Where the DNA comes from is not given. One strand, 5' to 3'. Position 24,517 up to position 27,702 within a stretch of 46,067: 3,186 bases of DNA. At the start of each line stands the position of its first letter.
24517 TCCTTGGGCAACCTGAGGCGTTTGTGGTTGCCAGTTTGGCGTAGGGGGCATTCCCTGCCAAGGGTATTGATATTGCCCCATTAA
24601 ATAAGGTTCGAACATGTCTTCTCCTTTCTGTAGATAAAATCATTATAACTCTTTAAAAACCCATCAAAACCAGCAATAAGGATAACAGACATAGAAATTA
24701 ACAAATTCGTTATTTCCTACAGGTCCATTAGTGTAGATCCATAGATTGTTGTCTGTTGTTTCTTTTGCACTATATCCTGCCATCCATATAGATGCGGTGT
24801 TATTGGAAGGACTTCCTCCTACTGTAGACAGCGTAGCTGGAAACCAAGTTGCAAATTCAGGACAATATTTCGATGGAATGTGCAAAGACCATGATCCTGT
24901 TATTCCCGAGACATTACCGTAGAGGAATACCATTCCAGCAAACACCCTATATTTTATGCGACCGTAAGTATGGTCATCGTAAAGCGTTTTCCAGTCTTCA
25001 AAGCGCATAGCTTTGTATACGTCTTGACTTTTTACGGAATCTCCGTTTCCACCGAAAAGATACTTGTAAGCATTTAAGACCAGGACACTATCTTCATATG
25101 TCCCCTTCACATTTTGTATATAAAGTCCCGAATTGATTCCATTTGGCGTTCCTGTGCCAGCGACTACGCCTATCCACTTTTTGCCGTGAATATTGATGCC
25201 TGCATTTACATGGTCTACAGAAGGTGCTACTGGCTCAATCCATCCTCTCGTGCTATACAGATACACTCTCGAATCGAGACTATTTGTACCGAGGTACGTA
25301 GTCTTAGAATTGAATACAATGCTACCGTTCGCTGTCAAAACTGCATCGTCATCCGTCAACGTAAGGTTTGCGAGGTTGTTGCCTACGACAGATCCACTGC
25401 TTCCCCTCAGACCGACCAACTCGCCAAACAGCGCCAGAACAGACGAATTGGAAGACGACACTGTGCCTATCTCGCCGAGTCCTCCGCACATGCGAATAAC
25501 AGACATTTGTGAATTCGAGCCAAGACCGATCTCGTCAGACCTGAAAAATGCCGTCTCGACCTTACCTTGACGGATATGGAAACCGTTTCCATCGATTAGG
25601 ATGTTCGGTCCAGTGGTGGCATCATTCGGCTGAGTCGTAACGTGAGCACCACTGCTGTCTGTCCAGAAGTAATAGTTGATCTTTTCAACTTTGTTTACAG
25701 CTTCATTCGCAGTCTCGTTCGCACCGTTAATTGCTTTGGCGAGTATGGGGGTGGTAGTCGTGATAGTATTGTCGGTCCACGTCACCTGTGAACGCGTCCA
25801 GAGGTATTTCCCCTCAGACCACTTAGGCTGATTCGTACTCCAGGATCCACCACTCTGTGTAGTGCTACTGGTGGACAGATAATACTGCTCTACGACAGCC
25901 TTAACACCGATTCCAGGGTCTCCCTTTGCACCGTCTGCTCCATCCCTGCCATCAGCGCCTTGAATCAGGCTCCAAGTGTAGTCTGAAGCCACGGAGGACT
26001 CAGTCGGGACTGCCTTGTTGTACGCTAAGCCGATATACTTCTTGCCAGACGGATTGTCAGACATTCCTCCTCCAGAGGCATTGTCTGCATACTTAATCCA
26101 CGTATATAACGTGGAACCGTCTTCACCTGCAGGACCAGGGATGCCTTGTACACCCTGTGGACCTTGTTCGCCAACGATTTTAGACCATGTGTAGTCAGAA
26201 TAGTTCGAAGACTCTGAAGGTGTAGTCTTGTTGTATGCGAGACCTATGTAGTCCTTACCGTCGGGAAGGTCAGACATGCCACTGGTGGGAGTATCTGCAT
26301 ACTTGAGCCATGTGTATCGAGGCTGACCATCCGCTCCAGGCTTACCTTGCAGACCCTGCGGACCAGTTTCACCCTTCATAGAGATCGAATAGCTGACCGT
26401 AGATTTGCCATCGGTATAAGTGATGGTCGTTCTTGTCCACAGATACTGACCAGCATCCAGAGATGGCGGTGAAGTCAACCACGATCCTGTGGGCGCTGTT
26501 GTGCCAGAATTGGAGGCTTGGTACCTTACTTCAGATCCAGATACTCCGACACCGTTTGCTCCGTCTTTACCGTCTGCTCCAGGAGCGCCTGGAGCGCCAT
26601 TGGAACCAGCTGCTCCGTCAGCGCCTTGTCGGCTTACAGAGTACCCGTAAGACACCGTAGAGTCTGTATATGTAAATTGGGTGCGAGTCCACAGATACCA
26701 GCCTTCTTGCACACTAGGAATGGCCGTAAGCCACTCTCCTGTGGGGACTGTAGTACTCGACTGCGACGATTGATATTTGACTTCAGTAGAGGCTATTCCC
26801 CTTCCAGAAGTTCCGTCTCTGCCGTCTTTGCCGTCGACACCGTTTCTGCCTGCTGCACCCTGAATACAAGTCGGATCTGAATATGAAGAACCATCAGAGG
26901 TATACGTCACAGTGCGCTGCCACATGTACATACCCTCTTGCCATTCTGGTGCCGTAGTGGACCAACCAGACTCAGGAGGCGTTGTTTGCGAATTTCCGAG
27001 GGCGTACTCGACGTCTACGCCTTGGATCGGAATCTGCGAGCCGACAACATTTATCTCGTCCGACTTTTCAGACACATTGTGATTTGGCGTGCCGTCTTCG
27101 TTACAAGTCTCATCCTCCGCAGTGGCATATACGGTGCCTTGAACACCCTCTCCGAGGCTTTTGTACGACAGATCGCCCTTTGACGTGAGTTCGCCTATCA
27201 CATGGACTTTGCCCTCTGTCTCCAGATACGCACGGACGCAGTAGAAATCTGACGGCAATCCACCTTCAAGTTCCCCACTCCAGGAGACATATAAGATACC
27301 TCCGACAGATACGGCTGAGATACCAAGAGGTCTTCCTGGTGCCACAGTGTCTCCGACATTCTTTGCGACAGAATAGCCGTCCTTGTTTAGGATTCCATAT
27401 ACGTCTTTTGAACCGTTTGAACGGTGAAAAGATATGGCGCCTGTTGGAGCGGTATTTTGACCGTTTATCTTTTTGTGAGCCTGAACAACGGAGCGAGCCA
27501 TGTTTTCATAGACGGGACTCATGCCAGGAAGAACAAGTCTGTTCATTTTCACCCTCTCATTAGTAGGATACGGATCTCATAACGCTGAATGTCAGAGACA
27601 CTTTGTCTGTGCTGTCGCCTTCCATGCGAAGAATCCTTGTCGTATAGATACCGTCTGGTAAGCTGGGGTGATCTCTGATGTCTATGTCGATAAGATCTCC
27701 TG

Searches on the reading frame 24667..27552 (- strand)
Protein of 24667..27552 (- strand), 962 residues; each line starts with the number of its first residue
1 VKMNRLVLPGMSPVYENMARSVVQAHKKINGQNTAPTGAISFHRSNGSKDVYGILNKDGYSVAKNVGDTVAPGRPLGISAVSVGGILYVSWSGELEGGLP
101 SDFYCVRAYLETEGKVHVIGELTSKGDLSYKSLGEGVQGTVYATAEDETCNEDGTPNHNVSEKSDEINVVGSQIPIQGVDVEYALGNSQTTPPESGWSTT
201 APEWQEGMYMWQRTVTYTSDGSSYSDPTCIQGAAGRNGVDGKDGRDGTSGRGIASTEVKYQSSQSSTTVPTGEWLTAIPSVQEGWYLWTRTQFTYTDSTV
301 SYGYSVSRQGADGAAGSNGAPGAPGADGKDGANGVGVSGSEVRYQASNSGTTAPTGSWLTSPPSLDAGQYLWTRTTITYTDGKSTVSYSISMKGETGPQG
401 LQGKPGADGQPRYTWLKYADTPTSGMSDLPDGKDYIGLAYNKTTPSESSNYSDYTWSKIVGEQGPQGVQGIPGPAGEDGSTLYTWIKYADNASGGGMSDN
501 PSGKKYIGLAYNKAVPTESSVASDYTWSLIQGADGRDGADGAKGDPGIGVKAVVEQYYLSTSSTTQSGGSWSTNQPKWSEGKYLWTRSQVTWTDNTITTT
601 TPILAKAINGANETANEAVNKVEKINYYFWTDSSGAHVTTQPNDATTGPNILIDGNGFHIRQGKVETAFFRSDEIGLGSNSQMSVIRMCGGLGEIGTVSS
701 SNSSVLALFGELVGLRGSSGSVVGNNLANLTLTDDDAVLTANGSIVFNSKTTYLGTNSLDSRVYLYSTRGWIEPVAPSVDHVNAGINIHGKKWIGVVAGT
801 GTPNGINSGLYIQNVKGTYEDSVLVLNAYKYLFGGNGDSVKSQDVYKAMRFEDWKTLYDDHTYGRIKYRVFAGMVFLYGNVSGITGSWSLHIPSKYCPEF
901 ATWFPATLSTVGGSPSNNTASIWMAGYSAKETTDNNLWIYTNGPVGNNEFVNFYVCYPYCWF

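Call 15: search_protein_families(library=pfam, proteins=[window:24667-27552:-], max_evalue=0.01)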
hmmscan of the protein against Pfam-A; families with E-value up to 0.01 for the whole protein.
window:24667-27552:- (962 aa): 1 family
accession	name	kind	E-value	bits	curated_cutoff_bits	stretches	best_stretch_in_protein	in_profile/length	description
PF01391.23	Collagen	-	1.3e-09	38.1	27.2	1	310-334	7-31/60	Collagen triple helix repeat (20 copies)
